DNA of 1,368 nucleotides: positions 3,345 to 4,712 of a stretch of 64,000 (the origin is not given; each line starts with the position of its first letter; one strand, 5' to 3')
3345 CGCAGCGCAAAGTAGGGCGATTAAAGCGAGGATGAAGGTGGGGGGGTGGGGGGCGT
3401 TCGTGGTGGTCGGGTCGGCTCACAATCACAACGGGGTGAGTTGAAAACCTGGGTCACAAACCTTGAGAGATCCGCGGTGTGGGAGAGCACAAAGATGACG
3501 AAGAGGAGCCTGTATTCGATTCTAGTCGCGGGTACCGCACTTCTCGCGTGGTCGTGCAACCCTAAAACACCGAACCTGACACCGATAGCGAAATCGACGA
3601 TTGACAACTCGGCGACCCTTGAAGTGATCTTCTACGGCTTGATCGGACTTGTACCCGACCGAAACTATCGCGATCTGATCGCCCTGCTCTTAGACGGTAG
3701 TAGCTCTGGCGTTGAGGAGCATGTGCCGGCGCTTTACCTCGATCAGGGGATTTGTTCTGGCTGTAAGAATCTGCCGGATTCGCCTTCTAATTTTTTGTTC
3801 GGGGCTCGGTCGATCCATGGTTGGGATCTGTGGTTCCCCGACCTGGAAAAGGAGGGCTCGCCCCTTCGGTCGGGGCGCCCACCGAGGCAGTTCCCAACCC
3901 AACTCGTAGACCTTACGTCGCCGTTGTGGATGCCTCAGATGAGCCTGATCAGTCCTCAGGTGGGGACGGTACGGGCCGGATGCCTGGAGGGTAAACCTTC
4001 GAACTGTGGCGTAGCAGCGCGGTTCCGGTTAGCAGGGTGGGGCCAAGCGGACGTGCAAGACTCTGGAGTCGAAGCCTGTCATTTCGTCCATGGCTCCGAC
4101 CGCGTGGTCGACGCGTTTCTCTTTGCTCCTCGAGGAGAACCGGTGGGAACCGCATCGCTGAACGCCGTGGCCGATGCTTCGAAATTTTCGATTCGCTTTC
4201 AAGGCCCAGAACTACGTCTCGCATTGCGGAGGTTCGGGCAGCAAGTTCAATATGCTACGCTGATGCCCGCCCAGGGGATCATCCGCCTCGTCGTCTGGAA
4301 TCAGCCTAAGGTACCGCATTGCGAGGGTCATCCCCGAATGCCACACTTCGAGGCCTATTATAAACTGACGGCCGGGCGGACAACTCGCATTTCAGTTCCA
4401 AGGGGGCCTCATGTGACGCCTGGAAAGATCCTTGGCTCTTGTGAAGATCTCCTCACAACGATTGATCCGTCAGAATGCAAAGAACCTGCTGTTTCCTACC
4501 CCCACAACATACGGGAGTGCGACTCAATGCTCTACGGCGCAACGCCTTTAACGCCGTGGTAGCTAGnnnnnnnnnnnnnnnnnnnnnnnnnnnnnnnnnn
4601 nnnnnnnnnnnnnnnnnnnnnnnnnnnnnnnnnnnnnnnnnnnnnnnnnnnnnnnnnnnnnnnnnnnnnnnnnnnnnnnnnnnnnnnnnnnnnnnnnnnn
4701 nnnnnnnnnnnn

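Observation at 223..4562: Stand-alone CHAT (caspase-like) TPR protease with a co-directional lipoprotein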

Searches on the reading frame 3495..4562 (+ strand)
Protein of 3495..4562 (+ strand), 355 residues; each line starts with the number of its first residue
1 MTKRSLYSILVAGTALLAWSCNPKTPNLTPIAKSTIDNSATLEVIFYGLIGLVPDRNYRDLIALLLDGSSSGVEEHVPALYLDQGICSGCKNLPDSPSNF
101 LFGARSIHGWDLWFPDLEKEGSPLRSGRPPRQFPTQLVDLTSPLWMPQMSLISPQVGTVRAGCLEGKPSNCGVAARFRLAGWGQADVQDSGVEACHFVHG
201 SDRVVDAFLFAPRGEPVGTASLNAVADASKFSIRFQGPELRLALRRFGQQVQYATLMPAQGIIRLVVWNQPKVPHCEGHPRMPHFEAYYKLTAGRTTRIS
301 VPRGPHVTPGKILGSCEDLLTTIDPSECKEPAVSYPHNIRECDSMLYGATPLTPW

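Call 3: search_protein_families(library=pfam, proteins=[window:3495-4562:+], max_evalue=0.01)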
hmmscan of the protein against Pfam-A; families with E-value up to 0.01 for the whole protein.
window:3495-4562:+ (355 aa): 0 families

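Call 4: search_protein_families(library=padloc, proteins=[window:3495-4562:+], max_evalue=0.01)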
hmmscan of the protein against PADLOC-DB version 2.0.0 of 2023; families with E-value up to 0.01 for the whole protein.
window:3495-4562:+ (355 aa): 0 families

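Call 5: search_protein_families(library=ncbifam, proteins=[window:3495-4562:+], max_evalue=0.01)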
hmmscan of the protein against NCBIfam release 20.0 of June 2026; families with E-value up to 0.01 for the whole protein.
window:3495-4562:+ (355 aa): 0 families

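Call 12: find_homologous_proteins(query=window:3495-4562:+)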
Query window:3495-4562:+ (355 aa): 1 proteins with E <= 0.001 among 3373 candidates.
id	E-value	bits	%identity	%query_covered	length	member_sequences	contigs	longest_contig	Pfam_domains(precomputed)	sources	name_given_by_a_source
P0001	7.1e-246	833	100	100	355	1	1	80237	-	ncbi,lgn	-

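Call 30: search_protein_representatives(protein=window:3495-4562:+)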
Query: 355 residues. Proteins with E-value up to 0.001 (for the whole library): 39; up to 1e-10: 14; up to 1e-30: 3. The best 39 are listed.
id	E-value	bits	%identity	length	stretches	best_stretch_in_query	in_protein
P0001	2.3e-246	833.2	100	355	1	1-355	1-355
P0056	1.9e-60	221.5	62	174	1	180-355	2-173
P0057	1.1e-51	192.6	42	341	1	35-348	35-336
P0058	5.8e-24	101.4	35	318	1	41-351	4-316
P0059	3.0e-23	99.0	33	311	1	40-348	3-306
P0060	2.8e-19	86.0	36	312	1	40-347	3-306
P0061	2.3e-18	82.9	33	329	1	41-323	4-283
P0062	3.2e-18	82.5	41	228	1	38-237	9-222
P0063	8.1e-17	77.9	35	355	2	120-341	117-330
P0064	2.4e-16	76.3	32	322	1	41-344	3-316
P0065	1.1e-15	74.1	38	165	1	200-355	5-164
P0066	1.3e-13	67.3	36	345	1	41-344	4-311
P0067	3.7e-12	62.5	29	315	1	41-323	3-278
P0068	2.2e-11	60.0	31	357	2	127-345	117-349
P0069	1.5e-08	50.6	37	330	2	134-345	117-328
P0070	2.6e-08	49.9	35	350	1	39-288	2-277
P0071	4.7e-07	45.7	34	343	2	144-348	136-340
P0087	1.1e-04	38.0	29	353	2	129-297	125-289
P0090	3.1e-04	36.5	28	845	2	134-307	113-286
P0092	4.9e-04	35.8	30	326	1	21-293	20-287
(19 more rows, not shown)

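Call 36: search_solved_structures(query=A4, max_evalue=1)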
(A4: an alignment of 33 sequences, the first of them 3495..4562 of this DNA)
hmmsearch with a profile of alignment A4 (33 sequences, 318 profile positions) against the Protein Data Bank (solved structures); distinct sequences matched with E-value up to 1: 0.

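Call 37: search_protein_families(library=pfam, alignment_id=A4, max_evalue=0.1)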
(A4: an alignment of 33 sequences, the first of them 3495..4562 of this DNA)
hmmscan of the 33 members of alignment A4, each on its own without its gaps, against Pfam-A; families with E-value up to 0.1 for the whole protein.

A. member 1, window:3495-4562:+ (355 aa): 0 families

B. families by the number of members that match (of 33 scanned): 1 family
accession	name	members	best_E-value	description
PF08182.16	Pedibin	1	0.051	Pedibin/Hym-346 family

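Call 42: find_related_loci(query=A5, collection=genome_contigs, flank=6000)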
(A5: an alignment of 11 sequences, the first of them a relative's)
Query A5 (318 aa) in genome_contigs; peptide patterns used: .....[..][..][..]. (x = any residue, [..] = any of these).
33 stretches matched a pattern; 1 encode a relative of the query (tblastn E <= 1e-3); 1 distinct loci.
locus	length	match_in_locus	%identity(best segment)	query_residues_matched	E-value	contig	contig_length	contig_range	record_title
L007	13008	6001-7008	35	2-318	6e-59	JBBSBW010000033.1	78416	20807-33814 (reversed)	MAG: Thermoanaerobaculia bacterium isolate La6_metabat2.203 La6_metabat2.203_K_1105825_L_78416_cov_16.6248, whole genome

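Call 43: find_related_loci(query=A5, collection=metagenome_contigs, flank=6000)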
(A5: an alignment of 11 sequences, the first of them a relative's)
Query A5 (318 aa) in metagenome_contigs; peptide patterns used: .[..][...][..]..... (x = any residue, [..] = any of these).
216 stretches matched a pattern; 1 encode a relative of the query (tblastn E <= 1e-3); 1 distinct loci.
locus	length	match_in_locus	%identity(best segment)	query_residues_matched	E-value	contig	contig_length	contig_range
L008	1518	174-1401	22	4-296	3e-10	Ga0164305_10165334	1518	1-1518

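Call 44: find_encoding_contigs(protein=P0057, flank=7000, max_places=3)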
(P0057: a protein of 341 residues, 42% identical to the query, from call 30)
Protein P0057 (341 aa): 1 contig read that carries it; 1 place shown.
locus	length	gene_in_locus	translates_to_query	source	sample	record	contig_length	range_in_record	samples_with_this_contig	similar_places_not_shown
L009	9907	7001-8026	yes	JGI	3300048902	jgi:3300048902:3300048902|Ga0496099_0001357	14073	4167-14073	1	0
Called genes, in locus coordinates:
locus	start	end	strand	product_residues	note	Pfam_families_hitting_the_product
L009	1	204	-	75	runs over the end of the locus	PF04014:MazE_antitoxin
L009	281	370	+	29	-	-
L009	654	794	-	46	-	-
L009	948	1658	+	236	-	PF20109:Trans_reg_dom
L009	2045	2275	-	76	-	-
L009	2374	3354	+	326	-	-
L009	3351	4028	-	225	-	-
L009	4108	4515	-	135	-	-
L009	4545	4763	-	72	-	-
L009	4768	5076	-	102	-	-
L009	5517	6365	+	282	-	PF01048:PNP_UDP_1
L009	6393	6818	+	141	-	PF03091:CutA1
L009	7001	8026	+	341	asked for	-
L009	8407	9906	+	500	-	?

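Call 45: find_encoding_contigs(protein=P0090, flank=7000, max_places=3)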
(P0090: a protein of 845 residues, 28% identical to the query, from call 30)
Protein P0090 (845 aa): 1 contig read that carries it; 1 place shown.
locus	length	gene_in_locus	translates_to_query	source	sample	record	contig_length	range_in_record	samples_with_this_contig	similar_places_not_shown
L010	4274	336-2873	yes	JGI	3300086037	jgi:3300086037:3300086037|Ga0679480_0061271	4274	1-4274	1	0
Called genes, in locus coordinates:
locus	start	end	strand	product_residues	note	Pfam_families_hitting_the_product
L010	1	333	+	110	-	?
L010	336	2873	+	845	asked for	PF00082:Peptidase_S8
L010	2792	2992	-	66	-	-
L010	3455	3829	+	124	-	PF00164:Ribosom_S12_S23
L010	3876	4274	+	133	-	?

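Call 47: predict_structure(alignment_id=A4)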
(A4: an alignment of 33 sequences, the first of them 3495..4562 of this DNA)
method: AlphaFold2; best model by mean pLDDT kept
length: 355 residues; sequences in the alignment: 33
mean_pLDDT: 77.5   pTM: 0.80
mean pLDDT of the five models: 77.5, 75.2, 75.3, 75.2, 74.2
residues with pLDDT >= 90: 133; 70-90: 115; 50-70: 54; < 50: 53
segments of 3 or more residues with pLDDT < 50: 1-21, 94-102, 120-130, 330-336
pLDDT, mean of each block of 10 residues (from residue 1): 41 43 55 72 94 88 93 90 92 54 56 56 45 82 88 92 83 91 59 88 87 84 88 91 87 94 94 76 89 93 79 90 68 51 86 60
secondary structure, 60 per line:
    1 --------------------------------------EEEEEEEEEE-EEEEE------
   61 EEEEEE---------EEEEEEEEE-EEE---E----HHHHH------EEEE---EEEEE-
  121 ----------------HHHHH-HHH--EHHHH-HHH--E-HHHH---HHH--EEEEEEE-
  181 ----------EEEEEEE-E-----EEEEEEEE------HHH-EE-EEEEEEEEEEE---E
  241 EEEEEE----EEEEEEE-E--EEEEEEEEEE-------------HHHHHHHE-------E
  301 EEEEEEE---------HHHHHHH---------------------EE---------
elements in order: E39-48 E50-54 E61-66 E76-84 E86-88 H97-101 E108-111 E115-119 H137-141 H149-152 H161-164 E173-179 E191-197 E205-212 E226-236 E240-246 E251-257 E262-271 H285-291 E300-307 H317-323

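Call 50: find_encoding_contigs(protein=P0092, flank=7000, max_places=2)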
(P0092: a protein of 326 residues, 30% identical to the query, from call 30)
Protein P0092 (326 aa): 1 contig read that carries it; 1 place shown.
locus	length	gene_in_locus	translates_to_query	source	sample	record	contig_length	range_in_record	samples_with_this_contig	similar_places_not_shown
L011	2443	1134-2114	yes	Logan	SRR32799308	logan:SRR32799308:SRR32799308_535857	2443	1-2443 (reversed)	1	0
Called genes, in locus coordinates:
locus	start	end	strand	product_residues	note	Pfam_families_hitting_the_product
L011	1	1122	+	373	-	?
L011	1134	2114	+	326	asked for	-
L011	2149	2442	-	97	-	?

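Call 51: find_encoding_contigs(protein=P0071, flank=7000, max_places=2)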
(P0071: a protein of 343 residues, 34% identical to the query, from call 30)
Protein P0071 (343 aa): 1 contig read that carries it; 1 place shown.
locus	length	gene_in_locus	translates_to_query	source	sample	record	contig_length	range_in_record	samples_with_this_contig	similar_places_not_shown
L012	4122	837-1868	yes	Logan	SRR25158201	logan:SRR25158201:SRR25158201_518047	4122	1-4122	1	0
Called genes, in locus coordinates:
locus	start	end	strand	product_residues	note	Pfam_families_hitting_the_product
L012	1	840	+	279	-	?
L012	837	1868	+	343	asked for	-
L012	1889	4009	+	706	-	PF23560:GBD_Hemicentin (weak)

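Call 52: find_encoding_contigs(protein=P0087, flank=7000, max_places=2)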
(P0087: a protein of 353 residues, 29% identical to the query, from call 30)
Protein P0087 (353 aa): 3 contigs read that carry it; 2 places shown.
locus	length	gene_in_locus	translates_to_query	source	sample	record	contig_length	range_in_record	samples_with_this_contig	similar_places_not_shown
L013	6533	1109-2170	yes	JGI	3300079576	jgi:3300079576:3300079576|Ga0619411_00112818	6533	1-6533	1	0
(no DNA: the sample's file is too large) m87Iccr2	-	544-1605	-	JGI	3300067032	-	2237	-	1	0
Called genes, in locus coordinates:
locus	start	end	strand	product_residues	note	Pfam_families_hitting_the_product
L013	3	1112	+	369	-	?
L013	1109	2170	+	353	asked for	-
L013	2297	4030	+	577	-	-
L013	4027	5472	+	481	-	-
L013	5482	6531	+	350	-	?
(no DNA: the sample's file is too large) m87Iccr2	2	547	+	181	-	?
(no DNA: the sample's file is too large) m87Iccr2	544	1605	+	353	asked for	-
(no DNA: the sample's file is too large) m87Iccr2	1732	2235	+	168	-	?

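Call 56: search_protein_families(library=pfam, proteins=[L012:1889-4009:+, L013:2297-4030:+, L013:4027-5472:+, L013:5482-6531:+], max_evalue=0.01)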
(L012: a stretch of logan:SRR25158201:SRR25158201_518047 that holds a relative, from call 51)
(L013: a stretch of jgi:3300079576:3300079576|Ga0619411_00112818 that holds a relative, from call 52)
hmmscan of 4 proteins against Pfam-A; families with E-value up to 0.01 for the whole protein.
L012:1889-4009:+ (706 aa): 3 families
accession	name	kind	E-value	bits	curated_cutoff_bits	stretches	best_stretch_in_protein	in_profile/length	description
PF23560.1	GBD_Hemicentin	-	1.1e-06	28.9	27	1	483-565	13-91/100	Hemicentin galactose-binding domain-like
PF00092.34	VWA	-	0.00042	21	23.8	1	385-450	101-162/174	von Willebrand factor type A domain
PF09471.16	Peptidase_M64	-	0.0032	17.1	26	1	116-222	128-237/302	IgA Peptidase M64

L013:2297-4030:+ (577 aa): 0 families

L013:4027-5472:+ (481 aa): 0 families

L013:5482-6531:+ (350 aa): 0 families

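Call 63: find_homologous_proteins(query=A4, max_evalue=0.001)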
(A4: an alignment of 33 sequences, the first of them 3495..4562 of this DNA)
Query A4 (33 sequences) (355 aa, profile of the alignment): 3 proteins with E <= 0.001 among 8000 candidates.
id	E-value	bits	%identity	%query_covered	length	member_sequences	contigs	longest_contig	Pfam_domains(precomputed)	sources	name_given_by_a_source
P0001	1.9e-73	266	100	100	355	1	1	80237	-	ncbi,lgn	-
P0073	6.6e-61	225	23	82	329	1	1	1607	-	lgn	-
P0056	7.9e-30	123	60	50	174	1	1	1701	-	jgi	-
